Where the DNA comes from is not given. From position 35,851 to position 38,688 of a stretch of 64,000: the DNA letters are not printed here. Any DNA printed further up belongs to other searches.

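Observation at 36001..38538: TMEM43/DUF1625-like membrane protein with a long acidic tail carrying four repeats rich in eukaryote-like short linear motifs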

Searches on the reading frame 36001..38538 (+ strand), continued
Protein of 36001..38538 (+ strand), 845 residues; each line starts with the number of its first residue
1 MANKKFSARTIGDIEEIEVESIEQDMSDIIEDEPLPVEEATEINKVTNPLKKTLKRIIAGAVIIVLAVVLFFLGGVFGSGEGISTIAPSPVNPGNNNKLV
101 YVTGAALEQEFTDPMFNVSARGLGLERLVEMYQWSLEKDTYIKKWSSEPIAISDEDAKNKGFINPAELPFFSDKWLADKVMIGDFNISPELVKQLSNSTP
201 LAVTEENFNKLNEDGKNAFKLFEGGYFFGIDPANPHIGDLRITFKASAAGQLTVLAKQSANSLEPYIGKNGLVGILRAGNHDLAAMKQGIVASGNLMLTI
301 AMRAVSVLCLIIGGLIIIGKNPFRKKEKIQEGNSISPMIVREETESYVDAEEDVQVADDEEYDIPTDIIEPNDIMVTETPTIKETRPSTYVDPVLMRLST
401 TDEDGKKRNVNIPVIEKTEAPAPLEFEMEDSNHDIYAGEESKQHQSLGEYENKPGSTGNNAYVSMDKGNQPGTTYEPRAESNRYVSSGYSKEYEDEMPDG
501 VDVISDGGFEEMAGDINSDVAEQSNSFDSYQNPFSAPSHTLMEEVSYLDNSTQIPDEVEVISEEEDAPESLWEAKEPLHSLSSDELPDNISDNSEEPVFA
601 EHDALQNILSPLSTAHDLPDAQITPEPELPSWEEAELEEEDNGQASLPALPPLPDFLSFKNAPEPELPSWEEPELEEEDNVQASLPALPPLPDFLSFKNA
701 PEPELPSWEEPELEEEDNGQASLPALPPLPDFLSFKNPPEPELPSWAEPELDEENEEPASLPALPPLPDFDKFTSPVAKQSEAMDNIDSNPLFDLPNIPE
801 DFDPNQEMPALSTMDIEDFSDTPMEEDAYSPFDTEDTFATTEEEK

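Call 35: get_annotated_region(hit=H2, flank=5000)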
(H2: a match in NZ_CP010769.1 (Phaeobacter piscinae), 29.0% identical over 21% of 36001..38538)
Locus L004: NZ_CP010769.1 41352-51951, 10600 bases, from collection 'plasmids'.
description: Phaeobacter piscinae strain P13 plasmid pP13_b, complete sequence
organism: Phaeobacter piscinae (NCBI taxid 1580596)
taxonomy: Bacteria; Pseudomonadota; Alphaproteobacteria; Rhodobacterales; Roseobacteraceae; Phaeobacter; Phaeobacter piscinae
host: -; source: cell culture,fish larvae aquaculture; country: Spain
typing (MOB-suite, as given by PLSDB): conjugative; replicon rep_cluster_636; relaxase MOBP; mating-pair formation MPF_T
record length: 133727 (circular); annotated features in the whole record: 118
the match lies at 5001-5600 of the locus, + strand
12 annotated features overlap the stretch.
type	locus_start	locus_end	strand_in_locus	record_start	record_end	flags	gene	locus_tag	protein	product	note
CDS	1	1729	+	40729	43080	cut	-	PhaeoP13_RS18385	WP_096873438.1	relaxase/mobilization nuclease domain-containing protein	-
CDS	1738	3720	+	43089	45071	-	-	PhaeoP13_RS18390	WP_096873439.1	type IV secretory system conjugative DNA transfer family protein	-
CDS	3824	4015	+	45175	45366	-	-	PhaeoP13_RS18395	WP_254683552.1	hypothetical protein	-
CDS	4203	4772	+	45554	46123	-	-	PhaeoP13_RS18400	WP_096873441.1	hypothetical protein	-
CDS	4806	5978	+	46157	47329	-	-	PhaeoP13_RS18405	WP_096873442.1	TMEM43 family protein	-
CDS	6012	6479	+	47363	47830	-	-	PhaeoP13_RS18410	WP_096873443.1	hypothetical protein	-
CDS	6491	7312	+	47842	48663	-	-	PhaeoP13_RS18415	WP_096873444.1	hypothetical protein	-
CDS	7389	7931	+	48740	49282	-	-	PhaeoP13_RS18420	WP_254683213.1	DUF4453 domain-containing protein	-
CDS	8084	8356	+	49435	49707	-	-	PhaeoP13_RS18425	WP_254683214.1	hypothetical protein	-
CDS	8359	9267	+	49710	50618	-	-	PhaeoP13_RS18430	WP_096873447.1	hypothetical protein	-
CDS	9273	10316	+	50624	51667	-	-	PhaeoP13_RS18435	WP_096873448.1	hypothetical protein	-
CDS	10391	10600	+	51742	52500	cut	-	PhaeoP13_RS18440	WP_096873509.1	hypothetical protein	-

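Call 36: search_protein_representatives(alignment_id=A1)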
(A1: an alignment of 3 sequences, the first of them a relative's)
Query: 3 sequences, 803 profile positions. Proteins with E-value up to 0.001 (for the whole library): 3113; up to 1e-10: 1895; up to 1e-30: 230. The best 150 are listed.
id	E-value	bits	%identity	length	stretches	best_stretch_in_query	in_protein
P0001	0.0e+00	1304.4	-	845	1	1-803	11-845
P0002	0.0e+00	1229.4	-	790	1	1-803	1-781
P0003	1.9e-292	989.1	-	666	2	12-703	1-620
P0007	1.9e-137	476.5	-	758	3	1-502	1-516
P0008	8.7e-135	467.7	-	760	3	5-510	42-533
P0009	5.9e-134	465.0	-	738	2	33-575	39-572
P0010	8.1e-111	388.4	-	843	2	15-713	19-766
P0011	2.1e-105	370.6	-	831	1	31-794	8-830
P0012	1.8e-101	357.5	-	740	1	34-389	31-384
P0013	9.0e-101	355.2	-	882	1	3-797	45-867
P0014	5.7e-100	352.6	-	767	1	29-372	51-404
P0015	5.9e-100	352.5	-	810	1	403-803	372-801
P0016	2.0e-89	317.7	-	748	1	38-375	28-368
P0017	5.1e-89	316.3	-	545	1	50-548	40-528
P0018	2.9e-88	313.9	-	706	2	32-383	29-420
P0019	4.6e-85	303.3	-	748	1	49-360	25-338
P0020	4.4e-82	293.4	-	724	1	13-564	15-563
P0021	5.9e-82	293.0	-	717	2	29-367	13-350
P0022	1.2e-78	282.0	-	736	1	33-802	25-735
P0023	3.0e-76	274.1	-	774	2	38-684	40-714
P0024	1.7e-74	268.3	-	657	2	35-319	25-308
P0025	3.5e-73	264.0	-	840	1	47-353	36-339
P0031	2.4e-54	201.7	-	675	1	42-313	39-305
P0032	2.6e-54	201.5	-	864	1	22-311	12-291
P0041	6.9e-45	170.4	-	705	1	48-496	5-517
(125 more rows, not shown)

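Call 38: find_encoding_contigs(protein=P0007, flank=8000, max_places=2)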
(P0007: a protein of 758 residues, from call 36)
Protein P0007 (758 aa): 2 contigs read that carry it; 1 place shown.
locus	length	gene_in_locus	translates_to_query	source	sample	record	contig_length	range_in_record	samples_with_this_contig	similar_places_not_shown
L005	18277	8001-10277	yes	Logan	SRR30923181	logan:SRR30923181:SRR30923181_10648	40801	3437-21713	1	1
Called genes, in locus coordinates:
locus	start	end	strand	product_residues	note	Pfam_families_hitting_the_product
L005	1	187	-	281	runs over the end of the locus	PF00800:PDT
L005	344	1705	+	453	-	PF01474:DAHP_synth_2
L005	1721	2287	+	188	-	PF02525:Flavodoxin_2, PF03358:FMN_red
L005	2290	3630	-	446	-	PF00768:Peptidase_S11, PF13354:Beta-lactamase2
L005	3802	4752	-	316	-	PF00849:PseudoU_synth_2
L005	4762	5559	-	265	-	PF01503:PRA-PH (faint), PF03819:MazG, PF12643:MazG-like (faint), PF03819:MazG (weak)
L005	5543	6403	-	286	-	PF13103:TonB_2 (weak), PF03544:TonB_C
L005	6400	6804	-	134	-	PF02472:ExbD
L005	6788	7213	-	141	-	PF02472:ExbD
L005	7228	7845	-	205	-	PF01618:MotA_ExbB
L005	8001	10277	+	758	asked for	PF07787:TMEM43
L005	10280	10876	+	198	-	PF00156:Pribosyltran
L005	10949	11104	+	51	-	-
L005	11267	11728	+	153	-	-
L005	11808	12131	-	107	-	PF00085:Thioredoxin, PF14595:Thioredoxin_9 (weak), PF13098:Thioredoxin_2, PF13192:Thioredoxin_3 (faint), PF13905:Thioredoxin_8 (faint)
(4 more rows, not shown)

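Call 39: find_encoding_contigs(protein=P0011, flank=8000, max_places=2)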
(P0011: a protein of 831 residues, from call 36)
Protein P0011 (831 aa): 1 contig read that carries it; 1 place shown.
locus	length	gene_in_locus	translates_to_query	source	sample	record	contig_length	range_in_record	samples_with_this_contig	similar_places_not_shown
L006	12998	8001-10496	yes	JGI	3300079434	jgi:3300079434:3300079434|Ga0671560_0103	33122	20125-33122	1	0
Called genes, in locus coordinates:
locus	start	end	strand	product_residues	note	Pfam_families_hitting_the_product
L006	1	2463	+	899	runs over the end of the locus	PF05170:AsmA, PF05359:DUF748, PF05170:AsmA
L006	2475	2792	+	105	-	PF12840:HTH_20, PF01022:HTH_5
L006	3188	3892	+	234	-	PF07963:N_methyl (weak)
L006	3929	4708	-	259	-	PF01503:PRA-PH (faint), PF03819:MazG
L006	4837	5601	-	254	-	PF13103:TonB_2 (weak), PF03544:TonB_C (weak)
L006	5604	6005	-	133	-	PF02472:ExbD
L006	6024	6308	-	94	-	PF05016:ParE_toxin, PF15781:ParE-like_toxin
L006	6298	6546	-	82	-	PF02604:PhdYeFM_antitox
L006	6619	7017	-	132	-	PF02472:ExbD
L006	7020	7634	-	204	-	PF01618:MotA_ExbB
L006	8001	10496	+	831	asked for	PF07787:TMEM43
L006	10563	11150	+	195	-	PF00156:Pribosyltran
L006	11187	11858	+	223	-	PF03548:LolA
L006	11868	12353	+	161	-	PF04461:YajQ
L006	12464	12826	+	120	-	-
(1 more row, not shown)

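Call 40: find_encoding_contigs(protein=P0016, flank=8000, max_places=1)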
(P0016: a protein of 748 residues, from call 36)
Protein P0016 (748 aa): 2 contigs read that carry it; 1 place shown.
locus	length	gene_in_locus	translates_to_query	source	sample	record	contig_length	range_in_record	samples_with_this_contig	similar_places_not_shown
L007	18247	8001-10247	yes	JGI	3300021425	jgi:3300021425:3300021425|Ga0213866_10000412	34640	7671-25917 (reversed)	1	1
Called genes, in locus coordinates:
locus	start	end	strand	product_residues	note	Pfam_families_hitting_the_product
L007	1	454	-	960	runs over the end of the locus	PF02463:SMC_N (faint), PF13191:AAA_16 (faint), PF13555:AAA_29 (faint), PF20703:nSTAND1 (faint), PF17760:UvrA_inter, PF17755:UvrA_DNA-bind, PF00005:ABC_tran (weak)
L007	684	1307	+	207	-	-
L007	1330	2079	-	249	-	PF03883:H2O2_YaaD, PF21818:DUF6884 (weak)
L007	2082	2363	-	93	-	-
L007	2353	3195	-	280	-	PF04909:Amidohydro_2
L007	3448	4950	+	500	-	-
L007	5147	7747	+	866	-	PF02861:Clp_N, PF23569:NBD_SMAX1 (weak), PF00004:AAA, PF17871:AAA_lid_9, PF07724:AAA_2, PF00004:AAA, PF07728:AAA_5, PF10431:ClpB_D2-small, +8 more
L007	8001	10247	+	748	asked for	PF07787:TMEM43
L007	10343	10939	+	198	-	-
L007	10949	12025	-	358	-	PF22660:RS_preATP-grasp-like, PF02222:ATP-grasp, PF07478:Dala_Dala_lig_C (weak), PF17769:PurK_C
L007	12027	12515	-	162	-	PF00731:AIRC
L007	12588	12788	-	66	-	PF04325:DUF465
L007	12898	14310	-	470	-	PF11638:DnaA_N, PF00308:Bac_DnaA, PF00004:AAA (weak), PF13173:AAA_14 (faint), PF08299:Bac_DnaA_C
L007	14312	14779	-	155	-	PF00581:Rhodanese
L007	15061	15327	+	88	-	PF03937:Sdh5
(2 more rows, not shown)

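Call 41: find_encoding_contigs(protein=P0032, flank=8000, max_places=1)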
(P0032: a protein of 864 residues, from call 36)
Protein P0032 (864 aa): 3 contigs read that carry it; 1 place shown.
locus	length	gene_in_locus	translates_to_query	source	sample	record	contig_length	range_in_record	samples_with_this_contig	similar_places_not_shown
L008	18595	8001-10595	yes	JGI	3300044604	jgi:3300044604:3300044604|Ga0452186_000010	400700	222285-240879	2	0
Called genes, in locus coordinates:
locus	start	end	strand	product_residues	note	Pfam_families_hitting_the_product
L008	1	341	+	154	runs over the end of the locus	PF00572:Ribosomal_L13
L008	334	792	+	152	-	PF00380:Ribosomal_S9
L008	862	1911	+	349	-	PF01118:Semialdhyde_dh, PF22698:Semialdhyde_dhC_1, PF02774:Semialdhyde_dhC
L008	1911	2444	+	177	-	PF21711:DCTN5, PF00132:Hexapep (weak), PF25087:GMPPB_C (faint), PF25084:LbH_EIF2B, PF14602:Hexapep_2 (faint), PF00132:Hexapep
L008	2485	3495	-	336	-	PF12849:PBP_like_2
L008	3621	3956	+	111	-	PF12840:HTH_20, PF01022:HTH_5 (weak)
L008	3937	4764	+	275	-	-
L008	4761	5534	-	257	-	PF01503:PRA-PH (faint), PF03819:MazG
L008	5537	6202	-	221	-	PF13103:TonB_2 (weak)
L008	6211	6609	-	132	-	PF02472:ExbD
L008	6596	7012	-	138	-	PF02472:ExbD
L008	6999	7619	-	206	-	PF01618:MotA_ExbB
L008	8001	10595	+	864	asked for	PF07787:TMEM43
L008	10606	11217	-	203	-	PF00694:Aconitase_C, PF27512:LeuD (faint), PF27434:LeuD_C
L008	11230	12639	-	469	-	PF00330:Aconitase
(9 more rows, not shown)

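Call 42: find_encoding_contigs(protein=P0041, flank=8000, max_places=1)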
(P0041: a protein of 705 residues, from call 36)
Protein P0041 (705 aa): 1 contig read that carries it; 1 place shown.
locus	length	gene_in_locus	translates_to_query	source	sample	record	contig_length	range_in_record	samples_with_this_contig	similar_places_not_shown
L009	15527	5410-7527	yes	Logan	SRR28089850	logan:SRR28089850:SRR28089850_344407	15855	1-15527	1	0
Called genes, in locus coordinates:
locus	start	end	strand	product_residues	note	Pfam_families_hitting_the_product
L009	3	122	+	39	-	?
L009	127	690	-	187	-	-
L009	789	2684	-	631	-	PF00535:Glycos_transf_2, PF10111:Glyco_tranf_2_2 (weak), PF13641:Glyco_tranf_2_3 (weak)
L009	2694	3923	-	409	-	PF00675:Peptidase_M16, PF05193:Peptidase_M16_C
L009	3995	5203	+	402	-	PF02463:SMC_N, PF13175:AAA_15 (faint), PF13476:AAA_23, PF13304:AAA_21 (weak)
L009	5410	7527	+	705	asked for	PF07787:TMEM43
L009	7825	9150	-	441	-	PF00654:Voltage_CLC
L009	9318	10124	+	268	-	-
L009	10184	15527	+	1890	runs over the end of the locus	?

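Call 64: search_protein_families(library=padloc, proteins=[window:36001-38538:+], max_evalue=0.1)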
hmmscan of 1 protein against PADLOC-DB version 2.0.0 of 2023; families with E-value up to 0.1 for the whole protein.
window:36001-38538:+ (845 aa): 0 families

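Call 67: find_related_loci(query=A1, collection=metagenome_contigs, flank=6000)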
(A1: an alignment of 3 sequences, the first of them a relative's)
Query A1 (845 aa) in metagenome_contigs; peptide patterns used: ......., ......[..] (x = any residue, [..] = any of these).
358 stretches matched a pattern; 215 encode a relative of the query (tblastn E <= 1e-3); the best 80 are kept; 80 distinct loci.
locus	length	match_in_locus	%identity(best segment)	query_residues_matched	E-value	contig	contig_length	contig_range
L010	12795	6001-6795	42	48-312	2e-67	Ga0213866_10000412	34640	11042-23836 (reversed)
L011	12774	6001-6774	38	65-318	2e-51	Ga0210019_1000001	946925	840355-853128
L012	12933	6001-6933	31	44-323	2e-30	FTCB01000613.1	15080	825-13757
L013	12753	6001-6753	33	78-318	1e-28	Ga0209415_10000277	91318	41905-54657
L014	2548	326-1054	35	53-266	6e-28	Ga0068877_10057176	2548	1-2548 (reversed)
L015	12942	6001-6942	31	51-341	1e-27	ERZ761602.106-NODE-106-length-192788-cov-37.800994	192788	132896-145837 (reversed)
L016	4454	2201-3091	31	50-316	8e-26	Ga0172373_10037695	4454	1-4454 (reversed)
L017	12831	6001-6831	31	51-303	2e-25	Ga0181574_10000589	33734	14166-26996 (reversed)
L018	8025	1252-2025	29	81-318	2e-25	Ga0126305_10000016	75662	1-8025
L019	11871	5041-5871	31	51-303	2e-25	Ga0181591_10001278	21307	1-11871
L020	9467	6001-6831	31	51-303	1e-25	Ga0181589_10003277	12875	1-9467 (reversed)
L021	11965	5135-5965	31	51-303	2e-25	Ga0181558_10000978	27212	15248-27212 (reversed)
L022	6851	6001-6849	31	51-317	3e-25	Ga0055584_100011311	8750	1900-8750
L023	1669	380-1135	31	78-317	2e-25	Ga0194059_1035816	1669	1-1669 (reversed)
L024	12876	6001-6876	31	50-318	5e-25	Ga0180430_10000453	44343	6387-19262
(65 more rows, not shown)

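Call 81: list_cluster_members(proteins=[P0007, P0008, P0010, P0011, P0012, P0013, P0019, P0022, P0024, P0032])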
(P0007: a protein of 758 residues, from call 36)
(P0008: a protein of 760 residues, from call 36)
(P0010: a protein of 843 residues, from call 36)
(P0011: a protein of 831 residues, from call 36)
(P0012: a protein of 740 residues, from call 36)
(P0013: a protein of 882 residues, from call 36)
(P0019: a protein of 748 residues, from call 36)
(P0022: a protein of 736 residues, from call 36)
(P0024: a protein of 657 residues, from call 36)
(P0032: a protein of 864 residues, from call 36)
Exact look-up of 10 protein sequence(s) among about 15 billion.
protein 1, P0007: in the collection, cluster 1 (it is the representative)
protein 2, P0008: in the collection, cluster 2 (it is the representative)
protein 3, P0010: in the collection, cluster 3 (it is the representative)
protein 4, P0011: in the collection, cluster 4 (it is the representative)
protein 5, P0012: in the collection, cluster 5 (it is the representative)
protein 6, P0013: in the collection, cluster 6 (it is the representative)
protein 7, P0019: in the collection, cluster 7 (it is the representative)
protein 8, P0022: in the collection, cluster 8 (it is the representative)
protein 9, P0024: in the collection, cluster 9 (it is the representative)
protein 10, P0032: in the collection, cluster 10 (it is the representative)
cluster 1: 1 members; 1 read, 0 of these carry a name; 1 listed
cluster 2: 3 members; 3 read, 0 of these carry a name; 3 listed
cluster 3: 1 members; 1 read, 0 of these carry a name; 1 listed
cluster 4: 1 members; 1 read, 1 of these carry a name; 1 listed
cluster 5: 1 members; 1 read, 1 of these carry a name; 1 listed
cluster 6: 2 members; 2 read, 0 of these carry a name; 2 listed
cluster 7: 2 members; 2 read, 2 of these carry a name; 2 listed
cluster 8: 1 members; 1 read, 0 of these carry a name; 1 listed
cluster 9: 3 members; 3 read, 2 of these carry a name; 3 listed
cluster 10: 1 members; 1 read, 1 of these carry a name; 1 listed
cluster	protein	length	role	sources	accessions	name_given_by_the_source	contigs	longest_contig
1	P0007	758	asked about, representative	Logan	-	-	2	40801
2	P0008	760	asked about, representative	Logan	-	-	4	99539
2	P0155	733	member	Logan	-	-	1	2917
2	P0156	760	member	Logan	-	-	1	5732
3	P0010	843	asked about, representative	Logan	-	-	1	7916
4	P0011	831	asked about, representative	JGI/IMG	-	hypothetical protein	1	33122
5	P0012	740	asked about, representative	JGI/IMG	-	hypothetical protein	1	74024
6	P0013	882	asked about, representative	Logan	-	-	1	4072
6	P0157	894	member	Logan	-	-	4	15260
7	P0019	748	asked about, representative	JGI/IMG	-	hypothetical protein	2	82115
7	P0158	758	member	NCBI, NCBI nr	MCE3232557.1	MAG: hypothetical protein K0R98_814 [Rickettsiaceae bacterium] | hypothetical protein [Rickettsiaceae bacterium]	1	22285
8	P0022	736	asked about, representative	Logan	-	-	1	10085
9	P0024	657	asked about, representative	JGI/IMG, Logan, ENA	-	-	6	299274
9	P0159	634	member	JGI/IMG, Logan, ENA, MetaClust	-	\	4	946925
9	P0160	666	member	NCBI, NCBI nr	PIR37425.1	MAG: hypothetical protein COV35_10055 [Alphaproteobacteria bacterium ...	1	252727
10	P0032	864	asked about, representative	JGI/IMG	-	hypothetical protein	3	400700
